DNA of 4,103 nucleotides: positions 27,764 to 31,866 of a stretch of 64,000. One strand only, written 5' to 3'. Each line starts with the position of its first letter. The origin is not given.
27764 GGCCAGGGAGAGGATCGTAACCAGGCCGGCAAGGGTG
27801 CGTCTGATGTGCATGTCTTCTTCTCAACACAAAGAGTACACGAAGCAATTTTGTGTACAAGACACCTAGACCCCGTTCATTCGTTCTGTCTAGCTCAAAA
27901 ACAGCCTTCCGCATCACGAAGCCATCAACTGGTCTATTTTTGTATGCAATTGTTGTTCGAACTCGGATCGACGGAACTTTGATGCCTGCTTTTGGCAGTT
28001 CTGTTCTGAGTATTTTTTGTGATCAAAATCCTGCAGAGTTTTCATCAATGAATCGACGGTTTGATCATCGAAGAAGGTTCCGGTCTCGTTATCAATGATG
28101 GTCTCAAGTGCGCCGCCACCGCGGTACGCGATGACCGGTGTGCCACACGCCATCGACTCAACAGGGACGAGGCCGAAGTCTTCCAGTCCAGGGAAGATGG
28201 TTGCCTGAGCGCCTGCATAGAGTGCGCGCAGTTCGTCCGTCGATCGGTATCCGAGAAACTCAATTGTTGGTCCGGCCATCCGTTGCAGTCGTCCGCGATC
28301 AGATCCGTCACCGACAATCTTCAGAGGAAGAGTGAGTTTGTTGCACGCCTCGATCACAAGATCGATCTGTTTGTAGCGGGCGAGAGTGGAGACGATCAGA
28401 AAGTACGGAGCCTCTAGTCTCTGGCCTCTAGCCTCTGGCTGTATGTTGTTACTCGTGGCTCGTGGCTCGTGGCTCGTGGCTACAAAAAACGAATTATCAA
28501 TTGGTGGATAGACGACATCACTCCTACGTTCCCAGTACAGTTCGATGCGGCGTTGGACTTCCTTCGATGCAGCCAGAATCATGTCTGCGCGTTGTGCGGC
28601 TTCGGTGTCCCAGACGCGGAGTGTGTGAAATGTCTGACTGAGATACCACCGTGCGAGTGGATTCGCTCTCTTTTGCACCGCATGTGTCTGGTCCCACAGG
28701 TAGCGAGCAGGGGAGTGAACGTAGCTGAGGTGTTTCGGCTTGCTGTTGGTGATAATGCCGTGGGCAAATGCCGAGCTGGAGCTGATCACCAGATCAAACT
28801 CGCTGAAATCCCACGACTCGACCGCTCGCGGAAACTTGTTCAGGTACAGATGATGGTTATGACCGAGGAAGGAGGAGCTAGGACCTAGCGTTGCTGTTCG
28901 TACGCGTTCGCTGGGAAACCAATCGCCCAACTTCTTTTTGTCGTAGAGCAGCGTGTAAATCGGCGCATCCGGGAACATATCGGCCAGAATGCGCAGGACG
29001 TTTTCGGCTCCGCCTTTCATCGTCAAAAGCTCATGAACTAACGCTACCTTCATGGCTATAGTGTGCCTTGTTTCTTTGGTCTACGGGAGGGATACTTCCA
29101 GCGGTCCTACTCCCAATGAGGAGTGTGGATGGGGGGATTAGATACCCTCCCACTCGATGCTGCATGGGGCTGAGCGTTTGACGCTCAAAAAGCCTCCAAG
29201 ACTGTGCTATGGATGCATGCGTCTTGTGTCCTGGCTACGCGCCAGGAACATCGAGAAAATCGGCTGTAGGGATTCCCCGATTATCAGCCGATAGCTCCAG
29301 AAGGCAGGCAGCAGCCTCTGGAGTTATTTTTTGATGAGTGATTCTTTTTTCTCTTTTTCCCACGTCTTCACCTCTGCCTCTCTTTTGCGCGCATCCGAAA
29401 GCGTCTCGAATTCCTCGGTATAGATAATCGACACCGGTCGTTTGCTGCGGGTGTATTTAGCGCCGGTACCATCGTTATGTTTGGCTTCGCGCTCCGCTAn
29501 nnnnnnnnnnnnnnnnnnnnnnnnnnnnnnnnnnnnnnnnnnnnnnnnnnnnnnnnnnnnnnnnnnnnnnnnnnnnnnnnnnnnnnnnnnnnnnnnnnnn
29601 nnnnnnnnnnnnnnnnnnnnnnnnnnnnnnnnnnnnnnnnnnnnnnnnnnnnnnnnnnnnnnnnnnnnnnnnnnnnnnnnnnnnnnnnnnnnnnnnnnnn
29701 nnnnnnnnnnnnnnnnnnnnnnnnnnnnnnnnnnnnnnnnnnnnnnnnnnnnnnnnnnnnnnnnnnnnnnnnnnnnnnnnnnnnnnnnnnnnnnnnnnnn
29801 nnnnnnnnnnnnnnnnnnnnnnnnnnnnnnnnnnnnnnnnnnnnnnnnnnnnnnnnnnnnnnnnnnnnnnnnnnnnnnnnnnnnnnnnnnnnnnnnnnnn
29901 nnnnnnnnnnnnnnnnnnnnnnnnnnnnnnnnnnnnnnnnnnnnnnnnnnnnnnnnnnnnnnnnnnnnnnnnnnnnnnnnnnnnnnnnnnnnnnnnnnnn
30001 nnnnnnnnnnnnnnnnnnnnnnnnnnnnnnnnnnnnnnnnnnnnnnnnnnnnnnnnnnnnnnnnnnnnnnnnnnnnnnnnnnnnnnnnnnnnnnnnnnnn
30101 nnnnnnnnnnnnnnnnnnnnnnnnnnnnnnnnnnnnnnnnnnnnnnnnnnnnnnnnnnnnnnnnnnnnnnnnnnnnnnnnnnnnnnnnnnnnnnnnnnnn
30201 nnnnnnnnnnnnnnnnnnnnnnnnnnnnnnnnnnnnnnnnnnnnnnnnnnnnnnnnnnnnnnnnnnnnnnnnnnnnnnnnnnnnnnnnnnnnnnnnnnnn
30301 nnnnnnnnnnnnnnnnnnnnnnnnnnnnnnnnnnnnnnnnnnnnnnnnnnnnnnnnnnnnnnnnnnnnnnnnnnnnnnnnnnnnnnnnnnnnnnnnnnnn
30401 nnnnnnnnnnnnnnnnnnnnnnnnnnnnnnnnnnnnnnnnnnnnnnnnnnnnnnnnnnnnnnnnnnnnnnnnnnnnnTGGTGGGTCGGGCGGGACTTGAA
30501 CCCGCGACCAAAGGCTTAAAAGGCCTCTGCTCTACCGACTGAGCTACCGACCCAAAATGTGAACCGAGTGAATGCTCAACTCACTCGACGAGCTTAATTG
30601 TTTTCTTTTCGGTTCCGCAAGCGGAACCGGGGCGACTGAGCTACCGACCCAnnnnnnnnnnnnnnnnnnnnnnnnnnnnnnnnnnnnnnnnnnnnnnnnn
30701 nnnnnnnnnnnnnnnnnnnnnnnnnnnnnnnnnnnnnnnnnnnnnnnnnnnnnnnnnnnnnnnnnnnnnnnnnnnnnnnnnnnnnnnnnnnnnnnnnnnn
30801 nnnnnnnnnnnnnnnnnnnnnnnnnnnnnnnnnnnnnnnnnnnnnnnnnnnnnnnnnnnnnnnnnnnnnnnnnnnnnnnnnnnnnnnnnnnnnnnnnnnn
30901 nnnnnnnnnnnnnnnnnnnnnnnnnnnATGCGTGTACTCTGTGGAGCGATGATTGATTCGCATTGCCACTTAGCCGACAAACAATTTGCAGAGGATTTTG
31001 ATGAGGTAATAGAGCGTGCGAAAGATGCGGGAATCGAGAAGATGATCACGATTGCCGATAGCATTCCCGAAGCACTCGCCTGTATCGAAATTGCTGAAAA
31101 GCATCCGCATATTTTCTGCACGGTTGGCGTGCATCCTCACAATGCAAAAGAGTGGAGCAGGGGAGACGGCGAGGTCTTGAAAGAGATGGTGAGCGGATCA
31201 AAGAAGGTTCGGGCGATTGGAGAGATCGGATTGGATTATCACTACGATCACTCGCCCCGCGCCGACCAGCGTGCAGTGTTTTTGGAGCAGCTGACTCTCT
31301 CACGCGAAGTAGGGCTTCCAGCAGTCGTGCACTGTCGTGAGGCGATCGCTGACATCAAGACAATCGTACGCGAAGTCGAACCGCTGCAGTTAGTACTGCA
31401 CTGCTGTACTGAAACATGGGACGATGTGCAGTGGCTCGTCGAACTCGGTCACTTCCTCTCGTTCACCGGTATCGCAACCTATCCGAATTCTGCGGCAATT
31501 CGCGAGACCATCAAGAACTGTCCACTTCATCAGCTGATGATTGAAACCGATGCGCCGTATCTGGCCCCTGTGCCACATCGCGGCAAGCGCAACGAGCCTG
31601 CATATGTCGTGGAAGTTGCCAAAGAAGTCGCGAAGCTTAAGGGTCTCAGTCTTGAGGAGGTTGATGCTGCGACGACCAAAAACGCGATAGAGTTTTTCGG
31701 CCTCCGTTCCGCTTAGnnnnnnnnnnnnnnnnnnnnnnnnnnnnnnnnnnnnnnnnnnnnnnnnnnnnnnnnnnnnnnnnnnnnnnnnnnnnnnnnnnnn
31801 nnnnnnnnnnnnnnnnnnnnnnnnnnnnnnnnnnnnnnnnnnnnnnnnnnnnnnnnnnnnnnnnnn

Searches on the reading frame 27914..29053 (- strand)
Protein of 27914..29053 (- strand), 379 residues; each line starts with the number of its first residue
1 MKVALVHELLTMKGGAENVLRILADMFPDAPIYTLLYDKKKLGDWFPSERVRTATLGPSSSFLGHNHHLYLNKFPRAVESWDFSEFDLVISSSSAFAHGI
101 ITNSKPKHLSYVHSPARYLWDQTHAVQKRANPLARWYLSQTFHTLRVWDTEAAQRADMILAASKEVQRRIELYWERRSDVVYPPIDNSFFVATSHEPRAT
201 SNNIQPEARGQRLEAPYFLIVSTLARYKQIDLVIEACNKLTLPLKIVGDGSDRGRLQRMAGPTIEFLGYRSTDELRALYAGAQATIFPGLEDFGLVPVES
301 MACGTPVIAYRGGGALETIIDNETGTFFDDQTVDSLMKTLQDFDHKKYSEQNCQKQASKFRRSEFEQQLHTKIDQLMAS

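Call 13: search_protein_families(library=pfam, proteins=[window:27914-29053:-])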
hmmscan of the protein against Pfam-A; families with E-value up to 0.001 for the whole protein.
window:27914-29053:- (379 aa): 4 families
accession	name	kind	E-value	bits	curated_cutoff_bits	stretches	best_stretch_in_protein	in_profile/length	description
PF00534.26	Glycos_transf_1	-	3.9e-28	98.6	26.4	1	207-359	7-171/172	Glycosyl transferases group 1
PF13692.12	Glyco_trans_1_4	-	6e-21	75.6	27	1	216-340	2-136/142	Glycosyl transferases group 1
PF13439.12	Glyco_transf_4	-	1.3e-06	29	28.5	1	14-187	2-168/170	Glycosyltransferase Family 4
PF20706.3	GT4-conflict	-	4.8e-06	26.3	26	1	214-325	196-325/385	Family 4 Glycosyltransferase in conflict systems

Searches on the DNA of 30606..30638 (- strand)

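Call 62: build_rna_model(alignment_id=A4, structure=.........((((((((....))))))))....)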
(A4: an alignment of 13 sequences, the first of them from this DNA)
Model R1 built from alignment A4 (13 sequences, 33 columns); structure: as given.
model positions 33; base pairs 8; branch points 0; effective number of sequences 13; information 1.168 bits per position. Calibrated on 0.2 Mb of random sequence (short: E-values are rough).
structure used (alignment columns):
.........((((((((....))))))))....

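Call 63: search_with_rna_model(model_id=R1, source=window, filters=off, max_evalue=10)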
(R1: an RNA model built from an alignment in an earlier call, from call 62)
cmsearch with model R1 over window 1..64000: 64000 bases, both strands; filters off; matches with E-value up to 10: 32.
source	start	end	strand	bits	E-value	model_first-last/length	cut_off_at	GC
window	62763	62795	+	45.1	4.6e-13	1-33/33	no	0.55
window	50294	50326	+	43.2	1.9e-12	1-33/33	no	0.64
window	30606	30638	-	41.6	7e-12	1-33/33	no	0.64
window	29099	29141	+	10.2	0.29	1-33/33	no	0.58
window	18110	18137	+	9.3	0.59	1-33/33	no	0.64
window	24249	24274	-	8.6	0.99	1-33/33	no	0.62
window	26773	26810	-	8.5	1.1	1-33/33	no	0.5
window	39327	39362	+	8.4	1.2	1-33/33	no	0.64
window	61475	61493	+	8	1.6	1-33/33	no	0.53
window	38221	38242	+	7.9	1.7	1-33/33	no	0.64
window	44759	44792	-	7.8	1.9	1-33/33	no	0.68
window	49084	49102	+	7.4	2.6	1-33/33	no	0.68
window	2340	2374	+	7.4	2.6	1-33/33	no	0.57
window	51131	51143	+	7.3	2.8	1-33/33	no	0.54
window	3983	4005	+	7.2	2.9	1-33/33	no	0.61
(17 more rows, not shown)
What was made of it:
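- Checked: Covariance model R1 scores the three copies at 41-45 bits (E about 1e-12) and nothing else in the window above 10 bits (call 63).
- R1 E-values are about 1e-12 (call 63).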

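Call 64: search_with_rna_model(model_id=R1, sources=[L033, L035, L036, L037, L038, L003, L012], filters=off, max_evalue=10)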
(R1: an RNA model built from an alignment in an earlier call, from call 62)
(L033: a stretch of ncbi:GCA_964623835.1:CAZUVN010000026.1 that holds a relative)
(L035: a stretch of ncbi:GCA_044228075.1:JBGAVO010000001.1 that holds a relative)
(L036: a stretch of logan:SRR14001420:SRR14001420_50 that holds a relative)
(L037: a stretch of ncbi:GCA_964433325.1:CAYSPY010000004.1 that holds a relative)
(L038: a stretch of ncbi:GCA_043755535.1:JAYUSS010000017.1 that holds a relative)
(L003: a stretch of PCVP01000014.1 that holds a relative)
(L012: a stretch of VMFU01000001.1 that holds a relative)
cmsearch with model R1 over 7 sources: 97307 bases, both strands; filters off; matches with E-value up to 10: 28.
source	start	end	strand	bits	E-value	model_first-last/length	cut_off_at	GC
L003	6487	6519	-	49.8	1.8e-14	1-33/33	no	0.64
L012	4895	4927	+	45.3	5.9e-13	1-33/33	no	0.73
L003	6395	6427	-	45.1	6.7e-13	1-33/33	no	0.64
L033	10362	10381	+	13.1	0.045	1-33/33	no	0.7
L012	5589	5618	-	12.8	0.056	1-33/33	no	0.8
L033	12051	12075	+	10.4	0.36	1-33/33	no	0.6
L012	3286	3309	+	9.5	0.76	1-33/33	no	0.62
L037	6597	6623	-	8.8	1.3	1-33/33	no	0.56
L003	2706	2715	+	8.8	1.3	15-24/33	no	0.6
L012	4841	4879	+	8.8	1.3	1-33/33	no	0.54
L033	1423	1463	-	8.6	1.6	1-33/33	no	0.59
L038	11961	11988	+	8.4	1.7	1-33/33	no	0.57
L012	7871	7903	+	8.3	1.9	1-33/33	no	0.61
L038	16765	16782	-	8.1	2.1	1-33/33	no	0.72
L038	16112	16142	+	8.1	2.2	1-33/33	no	0.48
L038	13062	13088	-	7.7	2.9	1-33/33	no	0.63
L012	4307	4338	+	7.6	3.2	1-33/33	no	0.62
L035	10454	10484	-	7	5.1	1-33/33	no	0.52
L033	5208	5235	+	7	5.3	1-33/33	no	0.61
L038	18321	18345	+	6.9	5.7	1-33/33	no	0.52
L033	626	633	-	6.8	6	16-23/33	no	0.75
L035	3353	3360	+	6.8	6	16-23/33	no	0.75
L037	2081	2088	-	6.8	6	16-23/33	no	0.75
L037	9453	9460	-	6.8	6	16-23/33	no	0.75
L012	4613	4620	-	6.8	6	16-23/33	no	0.75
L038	13979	13992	-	6.4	8.1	13-26/33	no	0.79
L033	10024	10042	-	6.4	8.2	1-33/33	no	0.53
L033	9666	9685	-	6.3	8.8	1-33/33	no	0.6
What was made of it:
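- On REP/BIME or IS200/IS605-derived palindromic elements: None in five other loci (call 64).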

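Call 71: search_with_rna_model(model_id=R1, sources=[L040, L041, L043, L035], filters=off, max_evalue=1, show_alignments=3)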
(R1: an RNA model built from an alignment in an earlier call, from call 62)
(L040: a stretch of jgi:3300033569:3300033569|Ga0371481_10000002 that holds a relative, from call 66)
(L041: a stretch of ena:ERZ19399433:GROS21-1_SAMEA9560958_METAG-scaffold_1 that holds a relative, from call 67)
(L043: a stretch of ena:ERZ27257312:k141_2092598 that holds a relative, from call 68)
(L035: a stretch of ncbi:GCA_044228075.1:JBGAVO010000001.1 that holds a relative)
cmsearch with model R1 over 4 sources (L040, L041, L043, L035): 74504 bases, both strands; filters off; matches with E-value up to 1: 3.
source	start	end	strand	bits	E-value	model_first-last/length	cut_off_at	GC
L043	12665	12698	+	21.1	6.7e-05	1-33/33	no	0.71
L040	5605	5620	-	12.3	0.064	12-27/33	no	0.81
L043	5824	5856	-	10.3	0.32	1-33/33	no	0.58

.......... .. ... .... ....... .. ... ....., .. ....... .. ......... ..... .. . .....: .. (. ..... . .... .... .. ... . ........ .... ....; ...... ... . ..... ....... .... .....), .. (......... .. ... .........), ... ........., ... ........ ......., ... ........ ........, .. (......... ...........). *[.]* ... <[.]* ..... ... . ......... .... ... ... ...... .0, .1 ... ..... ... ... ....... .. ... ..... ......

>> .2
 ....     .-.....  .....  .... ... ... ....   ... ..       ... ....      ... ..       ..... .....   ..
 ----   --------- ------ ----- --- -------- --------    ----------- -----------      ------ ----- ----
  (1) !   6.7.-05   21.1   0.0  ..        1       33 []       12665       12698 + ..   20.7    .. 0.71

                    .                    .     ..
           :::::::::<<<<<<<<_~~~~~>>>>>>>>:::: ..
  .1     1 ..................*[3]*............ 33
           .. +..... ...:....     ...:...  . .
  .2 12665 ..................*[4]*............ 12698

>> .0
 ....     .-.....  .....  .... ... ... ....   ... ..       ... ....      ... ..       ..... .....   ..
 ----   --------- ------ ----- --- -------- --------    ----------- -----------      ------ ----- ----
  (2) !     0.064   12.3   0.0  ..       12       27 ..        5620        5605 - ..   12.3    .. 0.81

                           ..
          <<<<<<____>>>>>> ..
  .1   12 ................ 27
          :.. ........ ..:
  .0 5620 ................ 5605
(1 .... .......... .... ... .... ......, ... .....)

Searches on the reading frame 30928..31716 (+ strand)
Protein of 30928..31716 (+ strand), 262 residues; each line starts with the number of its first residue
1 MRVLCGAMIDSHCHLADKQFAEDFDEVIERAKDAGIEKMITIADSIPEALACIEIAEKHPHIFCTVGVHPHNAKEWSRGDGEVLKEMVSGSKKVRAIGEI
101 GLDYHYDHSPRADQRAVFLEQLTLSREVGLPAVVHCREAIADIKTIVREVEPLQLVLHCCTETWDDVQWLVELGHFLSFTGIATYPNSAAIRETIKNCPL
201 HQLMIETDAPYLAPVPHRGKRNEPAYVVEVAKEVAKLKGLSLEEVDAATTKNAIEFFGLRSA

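Call 13: search_protein_families(library=pfam, proteins=[window:30928-31716:+])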
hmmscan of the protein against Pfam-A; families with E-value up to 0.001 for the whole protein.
window:30928-31716:+ (262 aa): 2 families
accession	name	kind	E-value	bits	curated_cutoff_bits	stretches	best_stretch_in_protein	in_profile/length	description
PF01026.27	TatD_DNase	-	3.9e-81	272.6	27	1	9-258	1-253/253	TatD related DNase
PF01979.26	Amidohydro_1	-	0.00049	19.9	25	0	7-221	5-244/345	Amidohydrolase family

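Call 65: find_homologous_proteins(query=window:30928-31716:+, max_evalue=1e-40)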
Query window:30928-31716:+ (262 aa): 7936 proteins with E <= 1e-40 among 8000 candidates; the best 120 are listed.
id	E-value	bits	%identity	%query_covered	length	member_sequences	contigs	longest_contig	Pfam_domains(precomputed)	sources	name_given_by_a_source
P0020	1.5e-152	525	87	97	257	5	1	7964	PF01026.28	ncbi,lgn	-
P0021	1.9e-149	514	87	96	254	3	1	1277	PF01026.28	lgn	-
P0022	6.1e-139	480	78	99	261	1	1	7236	PF01026.28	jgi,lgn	-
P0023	7.9e-138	476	79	97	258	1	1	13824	PF01026.28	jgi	jgi:TatD DNase family protein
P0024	8.4e-138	476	81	96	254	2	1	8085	PF01026.28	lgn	-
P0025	3.0e-137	474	79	96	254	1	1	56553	PF01026.28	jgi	jgi:TatD DNase family protein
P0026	5.1e-137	474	78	99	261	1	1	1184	PF01026.28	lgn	-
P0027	6.2e-137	473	80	96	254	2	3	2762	PF01026.28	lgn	-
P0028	2.4e-134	465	78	97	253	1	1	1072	PF01026.28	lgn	-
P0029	1.1e-133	463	78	96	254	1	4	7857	PF01026.28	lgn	-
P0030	3.5e-133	461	77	97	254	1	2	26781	PF01026.28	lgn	-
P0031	7.1e-133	460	78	96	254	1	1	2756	PF01026.28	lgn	-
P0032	7.6e-133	460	79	96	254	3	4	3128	PF01026.28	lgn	-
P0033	9.6e-133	460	78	96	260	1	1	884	PF01026.28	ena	-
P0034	2.6e-132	458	76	96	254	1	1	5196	PF01026.28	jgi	jgi:TatD DNase family protein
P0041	5.4e-131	454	77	97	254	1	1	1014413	PF01026.28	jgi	-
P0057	4.7e-123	428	70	97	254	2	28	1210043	PF01026.28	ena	-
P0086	5.5e-110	385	64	96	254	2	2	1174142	PF01026.28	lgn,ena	-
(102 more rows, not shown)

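Call 66: find_encoding_contigs(protein=P0041, flank=10000, max_places=1)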
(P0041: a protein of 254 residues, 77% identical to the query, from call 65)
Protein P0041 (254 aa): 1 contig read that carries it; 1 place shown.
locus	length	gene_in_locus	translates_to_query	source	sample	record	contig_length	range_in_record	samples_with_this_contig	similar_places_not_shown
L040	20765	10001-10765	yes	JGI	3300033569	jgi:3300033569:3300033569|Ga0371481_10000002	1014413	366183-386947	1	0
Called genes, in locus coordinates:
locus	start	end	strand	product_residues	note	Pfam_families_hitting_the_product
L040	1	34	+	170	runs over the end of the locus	PF03412:Peptidase_C39, PF11814:DUF3335 (faint), PF12385:Peptidase_C70, PF13529:Peptidase_C39_2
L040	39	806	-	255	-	PF00106:adh_short, PF08659:KR, PF13460:NAD_binding_10 (weak), PF13561:adh_short_C2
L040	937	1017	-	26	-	-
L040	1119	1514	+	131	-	-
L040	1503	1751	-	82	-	PF01541:GIY-YIG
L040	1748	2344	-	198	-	PF09997:DUF2238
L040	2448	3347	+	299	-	-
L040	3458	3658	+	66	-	-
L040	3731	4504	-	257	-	-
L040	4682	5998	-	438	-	PF00999:Na_H_Exchanger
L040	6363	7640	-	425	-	PF00999:Na_H_Exchanger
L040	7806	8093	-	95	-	-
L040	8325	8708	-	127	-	-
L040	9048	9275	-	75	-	-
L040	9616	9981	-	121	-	-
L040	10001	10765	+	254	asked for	PF01026:TatD_DNase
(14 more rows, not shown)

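Call 67: find_encoding_contigs(protein=P0057, flank=10000, max_places=2)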
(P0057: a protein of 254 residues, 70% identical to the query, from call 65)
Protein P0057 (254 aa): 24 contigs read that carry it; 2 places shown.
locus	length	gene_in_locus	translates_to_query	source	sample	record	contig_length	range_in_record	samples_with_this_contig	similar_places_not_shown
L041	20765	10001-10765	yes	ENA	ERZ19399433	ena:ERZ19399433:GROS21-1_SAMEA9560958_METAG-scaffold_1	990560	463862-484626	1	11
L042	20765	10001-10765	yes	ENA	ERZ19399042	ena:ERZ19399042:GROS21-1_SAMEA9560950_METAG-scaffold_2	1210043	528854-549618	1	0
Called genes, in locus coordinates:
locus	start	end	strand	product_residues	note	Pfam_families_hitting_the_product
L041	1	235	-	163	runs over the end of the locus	-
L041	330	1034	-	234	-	PF00687:Ribosomal_L1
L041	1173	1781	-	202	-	-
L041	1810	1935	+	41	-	-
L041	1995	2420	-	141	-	PF03946:Ribosomal_L11_N, PF00298:Ribosomal_L11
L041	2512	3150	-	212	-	-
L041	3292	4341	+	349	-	PF05496:RuvB_N, PF13191:AAA_16 (faint), PF00004:AAA, PF07728:AAA_5, PF17864:AAA_lid_4, PF05491:WHD_RuvB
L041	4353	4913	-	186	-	-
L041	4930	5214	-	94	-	-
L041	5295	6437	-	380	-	PF13439:Glyco_transf_4 (weak), PF00534:Glycos_transf_1, PF13692:Glyco_trans_1_4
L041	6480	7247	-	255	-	PF00106:adh_short, PF08659:KR, PF13460:NAD_binding_10, PF13561:adh_short_C2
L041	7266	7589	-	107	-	PF01541:GIY-YIG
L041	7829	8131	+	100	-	-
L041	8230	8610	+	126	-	-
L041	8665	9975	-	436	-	-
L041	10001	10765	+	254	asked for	PF01026:TatD_DNase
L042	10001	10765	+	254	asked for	PF01026:TatD_DNase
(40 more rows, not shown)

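Call 68: find_encoding_contigs(protein=P0086, flank=10000, max_places=1)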
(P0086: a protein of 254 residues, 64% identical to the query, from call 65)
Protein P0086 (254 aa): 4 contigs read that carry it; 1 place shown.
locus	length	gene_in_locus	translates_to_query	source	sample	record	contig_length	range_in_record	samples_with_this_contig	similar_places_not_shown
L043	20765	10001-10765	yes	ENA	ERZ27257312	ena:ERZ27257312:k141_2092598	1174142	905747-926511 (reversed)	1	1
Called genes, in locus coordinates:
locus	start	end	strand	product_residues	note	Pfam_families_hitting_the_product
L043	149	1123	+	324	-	PF01207:Dus, PF01180:DHO_dh (faint)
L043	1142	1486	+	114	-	-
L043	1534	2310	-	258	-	PF00687:Ribosomal_L1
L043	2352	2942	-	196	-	-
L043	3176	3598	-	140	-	PF03946:Ribosomal_L11_N, PF00298:Ribosomal_L11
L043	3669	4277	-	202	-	-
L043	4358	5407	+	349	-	PF05496:RuvB_N, PF13191:AAA_16 (faint), PF00004:AAA, PF07728:AAA_5, PF17864:AAA_lid_4, PF05491:WHD_RuvB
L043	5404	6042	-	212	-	PF18933:PsbP_2 (weak)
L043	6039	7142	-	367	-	PF13439:Glyco_transf_4, PF20706:GT4-conflict, PF00534:Glycos_transf_1, PF13692:Glyco_trans_1_4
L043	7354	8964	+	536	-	PF00989:PAS (faint), PF13188:PAS_8 (faint), PF08448:PAS_4 (faint), PF13426:PAS_9 (faint), PF00512:HisKA, PF02518:HATPase_c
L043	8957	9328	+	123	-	PF00072:Response_reg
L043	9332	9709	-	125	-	-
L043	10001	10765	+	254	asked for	PF01026:TatD_DNase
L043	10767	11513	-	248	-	PF00535:Glycos_transf_2, PF10111:Glyco_tranf_2_2 (weak), PF13641:Glyco_tranf_2_3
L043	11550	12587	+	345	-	PF04230:PS_pyruv_trans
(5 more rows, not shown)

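Call 87: find_encoding_contigs(protein=P0020, flank=4000, max_places=2)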
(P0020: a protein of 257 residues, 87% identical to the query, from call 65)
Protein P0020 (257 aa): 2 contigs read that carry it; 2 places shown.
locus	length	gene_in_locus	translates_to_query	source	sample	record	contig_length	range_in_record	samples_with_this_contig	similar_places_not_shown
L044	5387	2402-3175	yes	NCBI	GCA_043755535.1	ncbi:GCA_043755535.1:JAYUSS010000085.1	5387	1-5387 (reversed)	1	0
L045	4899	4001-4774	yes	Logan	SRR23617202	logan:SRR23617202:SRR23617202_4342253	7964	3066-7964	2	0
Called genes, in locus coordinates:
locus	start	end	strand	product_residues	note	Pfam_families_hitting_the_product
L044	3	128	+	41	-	?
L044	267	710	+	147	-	PF14903:WG_beta_rep (weak)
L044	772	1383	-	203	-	PF01810:LysE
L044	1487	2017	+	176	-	PF00300:His_Phos_1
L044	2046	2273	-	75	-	-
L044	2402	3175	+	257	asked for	PF01026:TatD_DNase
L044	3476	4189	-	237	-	-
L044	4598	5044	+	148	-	-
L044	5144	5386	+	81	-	?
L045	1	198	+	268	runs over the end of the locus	-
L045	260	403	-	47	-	-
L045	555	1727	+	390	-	PF07690:MFS_1, PF12832:MFS_1_like, PF07690:MFS_1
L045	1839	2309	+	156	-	PF14903:WG_beta_rep (weak)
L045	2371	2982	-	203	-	PF01810:LysE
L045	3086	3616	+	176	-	PF00300:His_Phos_1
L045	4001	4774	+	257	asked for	PF01026:TatD_DNase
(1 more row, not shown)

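Call 88: find_encoding_contigs(protein=P0025, flank=4000, max_places=1)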
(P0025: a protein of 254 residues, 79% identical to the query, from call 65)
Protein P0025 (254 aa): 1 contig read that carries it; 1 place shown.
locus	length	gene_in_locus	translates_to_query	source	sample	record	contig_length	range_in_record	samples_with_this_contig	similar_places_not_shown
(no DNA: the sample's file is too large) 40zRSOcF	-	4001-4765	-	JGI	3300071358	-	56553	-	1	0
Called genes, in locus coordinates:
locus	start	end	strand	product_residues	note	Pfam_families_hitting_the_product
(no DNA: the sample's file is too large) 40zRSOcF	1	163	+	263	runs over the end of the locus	PF00004:AAA (weak), PF05496:RuvB_N, PF17864:AAA_lid_4, PF05491:WHD_RuvB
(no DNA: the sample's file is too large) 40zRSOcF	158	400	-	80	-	-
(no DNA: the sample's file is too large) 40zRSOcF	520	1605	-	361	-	PF13439:Glyco_transf_4 (weak), PF20706:GT4-conflict, PF00534:Glycos_transf_1, PF13692:Glyco_trans_1_4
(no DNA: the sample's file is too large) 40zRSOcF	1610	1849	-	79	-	PF01541:GIY-YIG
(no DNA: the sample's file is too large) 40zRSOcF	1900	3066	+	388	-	-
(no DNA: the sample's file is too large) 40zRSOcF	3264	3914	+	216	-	PF01551:Peptidase_M23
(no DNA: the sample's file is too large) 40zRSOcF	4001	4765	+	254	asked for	PF01026:TatD_DNase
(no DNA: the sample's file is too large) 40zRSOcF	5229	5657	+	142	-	PF18895:T4SS_pilin (weak)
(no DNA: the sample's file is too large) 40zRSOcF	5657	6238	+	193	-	PF18895:T4SS_pilin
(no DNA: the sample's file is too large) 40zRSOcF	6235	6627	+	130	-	PF18895:T4SS_pilin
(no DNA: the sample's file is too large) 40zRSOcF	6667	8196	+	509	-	PF00133:tRNA-synt_1, PF01406:tRNA-synt_1e (weak), PF09334:tRNA-synt_1g, PF00133:tRNA-synt_1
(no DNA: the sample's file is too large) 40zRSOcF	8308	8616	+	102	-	PF04845:PurA (weak)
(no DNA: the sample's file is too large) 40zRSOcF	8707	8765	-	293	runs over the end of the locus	PF00551:Formyl_trans_N, PF02911:Formyl_trans_C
